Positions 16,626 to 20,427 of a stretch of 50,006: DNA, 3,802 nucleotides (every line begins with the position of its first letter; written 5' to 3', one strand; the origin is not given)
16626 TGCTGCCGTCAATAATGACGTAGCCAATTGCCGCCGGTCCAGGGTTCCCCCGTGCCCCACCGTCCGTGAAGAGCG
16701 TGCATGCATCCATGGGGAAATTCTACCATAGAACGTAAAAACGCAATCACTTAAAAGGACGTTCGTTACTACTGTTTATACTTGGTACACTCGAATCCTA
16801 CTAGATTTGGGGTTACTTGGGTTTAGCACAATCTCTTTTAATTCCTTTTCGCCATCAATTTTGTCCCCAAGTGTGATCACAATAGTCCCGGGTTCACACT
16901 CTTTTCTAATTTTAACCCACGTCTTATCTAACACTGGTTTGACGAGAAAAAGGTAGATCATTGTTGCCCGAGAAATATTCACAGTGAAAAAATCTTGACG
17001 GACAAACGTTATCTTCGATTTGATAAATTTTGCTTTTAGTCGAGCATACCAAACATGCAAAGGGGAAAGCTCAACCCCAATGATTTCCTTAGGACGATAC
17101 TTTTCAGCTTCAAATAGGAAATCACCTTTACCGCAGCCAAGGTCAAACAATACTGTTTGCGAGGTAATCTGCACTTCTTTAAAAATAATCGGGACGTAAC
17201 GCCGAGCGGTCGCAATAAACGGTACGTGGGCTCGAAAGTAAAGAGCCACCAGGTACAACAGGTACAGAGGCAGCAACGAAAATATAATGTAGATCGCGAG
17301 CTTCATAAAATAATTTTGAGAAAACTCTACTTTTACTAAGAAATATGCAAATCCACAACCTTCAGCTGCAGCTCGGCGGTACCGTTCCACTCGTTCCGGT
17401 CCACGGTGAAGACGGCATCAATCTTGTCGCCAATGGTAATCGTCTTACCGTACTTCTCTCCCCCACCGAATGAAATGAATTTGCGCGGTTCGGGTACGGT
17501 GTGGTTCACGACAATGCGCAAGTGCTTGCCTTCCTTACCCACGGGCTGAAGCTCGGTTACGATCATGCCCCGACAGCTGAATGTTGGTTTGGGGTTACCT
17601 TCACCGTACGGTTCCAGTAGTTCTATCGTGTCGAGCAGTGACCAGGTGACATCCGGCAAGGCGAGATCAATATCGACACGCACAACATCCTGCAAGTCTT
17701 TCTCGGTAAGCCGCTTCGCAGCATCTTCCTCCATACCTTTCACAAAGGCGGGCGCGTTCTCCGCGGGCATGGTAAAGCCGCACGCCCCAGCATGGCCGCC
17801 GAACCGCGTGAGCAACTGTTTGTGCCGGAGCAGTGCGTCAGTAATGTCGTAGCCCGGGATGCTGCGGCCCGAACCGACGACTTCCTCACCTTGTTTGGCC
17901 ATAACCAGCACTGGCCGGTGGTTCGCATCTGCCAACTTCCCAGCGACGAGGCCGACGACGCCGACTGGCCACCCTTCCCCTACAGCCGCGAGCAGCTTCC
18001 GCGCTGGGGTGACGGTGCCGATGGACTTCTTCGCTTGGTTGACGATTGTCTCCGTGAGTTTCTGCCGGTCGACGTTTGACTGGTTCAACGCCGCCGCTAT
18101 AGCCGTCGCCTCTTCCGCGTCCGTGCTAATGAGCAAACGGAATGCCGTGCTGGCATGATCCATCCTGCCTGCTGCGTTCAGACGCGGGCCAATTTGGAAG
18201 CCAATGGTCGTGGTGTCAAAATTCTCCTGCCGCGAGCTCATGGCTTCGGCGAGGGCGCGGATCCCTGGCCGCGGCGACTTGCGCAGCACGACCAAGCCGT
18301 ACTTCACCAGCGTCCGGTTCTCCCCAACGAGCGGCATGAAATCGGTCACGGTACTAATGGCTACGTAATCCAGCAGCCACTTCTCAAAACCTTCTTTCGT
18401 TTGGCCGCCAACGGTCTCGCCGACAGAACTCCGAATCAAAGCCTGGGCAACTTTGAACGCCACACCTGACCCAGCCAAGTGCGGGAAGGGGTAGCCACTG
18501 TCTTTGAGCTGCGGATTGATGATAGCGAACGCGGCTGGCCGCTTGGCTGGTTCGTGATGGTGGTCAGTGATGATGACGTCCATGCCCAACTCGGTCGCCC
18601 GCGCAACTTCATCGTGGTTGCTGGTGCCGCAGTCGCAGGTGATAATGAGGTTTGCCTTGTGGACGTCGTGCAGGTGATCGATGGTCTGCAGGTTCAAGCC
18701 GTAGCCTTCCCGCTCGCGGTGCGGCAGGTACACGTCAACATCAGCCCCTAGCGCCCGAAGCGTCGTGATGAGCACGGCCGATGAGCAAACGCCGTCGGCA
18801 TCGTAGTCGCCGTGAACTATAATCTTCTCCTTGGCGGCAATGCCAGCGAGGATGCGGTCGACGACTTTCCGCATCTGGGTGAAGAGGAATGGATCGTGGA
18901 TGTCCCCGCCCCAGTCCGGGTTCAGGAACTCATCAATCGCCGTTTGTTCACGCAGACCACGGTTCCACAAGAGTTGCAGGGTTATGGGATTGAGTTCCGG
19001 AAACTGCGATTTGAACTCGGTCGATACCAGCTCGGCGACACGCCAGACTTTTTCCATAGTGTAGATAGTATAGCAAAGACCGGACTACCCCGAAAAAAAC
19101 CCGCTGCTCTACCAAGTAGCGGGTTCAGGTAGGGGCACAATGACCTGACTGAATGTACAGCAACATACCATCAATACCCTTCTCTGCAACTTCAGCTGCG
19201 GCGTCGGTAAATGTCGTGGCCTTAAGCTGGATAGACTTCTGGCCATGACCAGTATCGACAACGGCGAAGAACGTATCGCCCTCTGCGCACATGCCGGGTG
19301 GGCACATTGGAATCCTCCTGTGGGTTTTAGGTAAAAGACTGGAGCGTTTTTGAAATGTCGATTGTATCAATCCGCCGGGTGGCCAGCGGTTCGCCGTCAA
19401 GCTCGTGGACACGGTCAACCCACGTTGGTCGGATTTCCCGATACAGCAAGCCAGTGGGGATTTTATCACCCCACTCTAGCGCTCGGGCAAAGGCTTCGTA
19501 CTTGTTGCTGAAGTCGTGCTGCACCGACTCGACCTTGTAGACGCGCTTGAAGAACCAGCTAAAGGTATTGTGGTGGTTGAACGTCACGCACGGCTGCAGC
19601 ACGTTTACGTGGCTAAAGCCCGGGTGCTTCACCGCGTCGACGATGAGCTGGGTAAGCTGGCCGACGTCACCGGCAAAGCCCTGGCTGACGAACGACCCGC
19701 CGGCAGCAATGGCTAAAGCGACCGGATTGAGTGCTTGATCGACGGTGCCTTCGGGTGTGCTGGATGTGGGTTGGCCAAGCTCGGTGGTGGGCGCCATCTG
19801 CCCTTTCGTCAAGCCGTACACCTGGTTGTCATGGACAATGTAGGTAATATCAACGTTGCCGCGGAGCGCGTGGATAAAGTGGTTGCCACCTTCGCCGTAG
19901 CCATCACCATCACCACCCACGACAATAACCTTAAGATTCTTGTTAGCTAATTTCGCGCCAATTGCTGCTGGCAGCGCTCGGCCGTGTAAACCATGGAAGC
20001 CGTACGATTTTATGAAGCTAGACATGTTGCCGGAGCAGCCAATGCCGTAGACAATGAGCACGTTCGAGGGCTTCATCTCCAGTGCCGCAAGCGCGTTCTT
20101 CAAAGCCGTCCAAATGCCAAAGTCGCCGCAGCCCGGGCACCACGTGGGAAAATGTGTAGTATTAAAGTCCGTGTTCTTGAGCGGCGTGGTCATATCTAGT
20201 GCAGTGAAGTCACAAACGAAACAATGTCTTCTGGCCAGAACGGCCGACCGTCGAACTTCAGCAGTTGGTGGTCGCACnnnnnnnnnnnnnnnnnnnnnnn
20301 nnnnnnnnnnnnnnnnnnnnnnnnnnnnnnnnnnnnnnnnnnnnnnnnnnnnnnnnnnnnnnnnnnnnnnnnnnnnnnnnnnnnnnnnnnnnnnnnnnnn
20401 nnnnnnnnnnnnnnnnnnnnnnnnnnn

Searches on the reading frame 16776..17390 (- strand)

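Call 48: search_protein_families(library=pfam, proteins=[window:16776-17390:-], max_evalue=0.00001)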
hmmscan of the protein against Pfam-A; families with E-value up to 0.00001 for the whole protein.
window:16776-17390:- (204 aa): 2 families
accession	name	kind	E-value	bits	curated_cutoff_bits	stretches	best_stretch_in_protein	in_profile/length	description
PF13847.12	Methyltransf_31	-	1.1e-06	28.9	27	1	76-138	2-67/145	Methyltransferase domain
PF13649.12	Methyltransf_25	-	1.5e-06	29.2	27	1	83-145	3-66/97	Methyltransferase domain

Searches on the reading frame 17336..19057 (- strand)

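Call 48: search_protein_families(library=pfam, proteins=[window:17336-19057:-], max_evalue=0.00001)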
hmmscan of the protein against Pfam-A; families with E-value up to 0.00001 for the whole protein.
window:17336-19057:- (573 aa): 3 families
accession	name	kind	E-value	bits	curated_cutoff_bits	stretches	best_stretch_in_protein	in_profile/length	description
PF01368.27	DHH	-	4.1e-27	95.4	28.1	1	78-234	1-123/125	DHH family, N-terminal domain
PF17768.7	RecJ_OB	-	2.4e-26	92.3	27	1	461-569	1-107/107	RecJ OB domain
PF02272.25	DHHA1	-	6.7e-13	49.4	25.9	1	355-444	4-98/102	DHHA1 domain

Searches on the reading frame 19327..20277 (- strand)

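Call 48: search_protein_families(library=pfam, proteins=[window:19327-20277:-], max_evalue=0.00001)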
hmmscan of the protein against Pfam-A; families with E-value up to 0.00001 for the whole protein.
window:19327-20277:- (316 aa): 2 families
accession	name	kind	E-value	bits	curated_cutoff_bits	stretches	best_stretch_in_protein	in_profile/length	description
PF02775.26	TPP_enzyme_C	-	6.7e-30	104.3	21.9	1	80-226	3-151/151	Thiamine pyrophosphate enzyme, C-terminal TPP binding domain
PF12367.13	PFO_beta_C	-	3e-21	75.7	24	1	230-293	1-64/66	Pyruvate ferredoxin oxidoreductase beta subunit C terminal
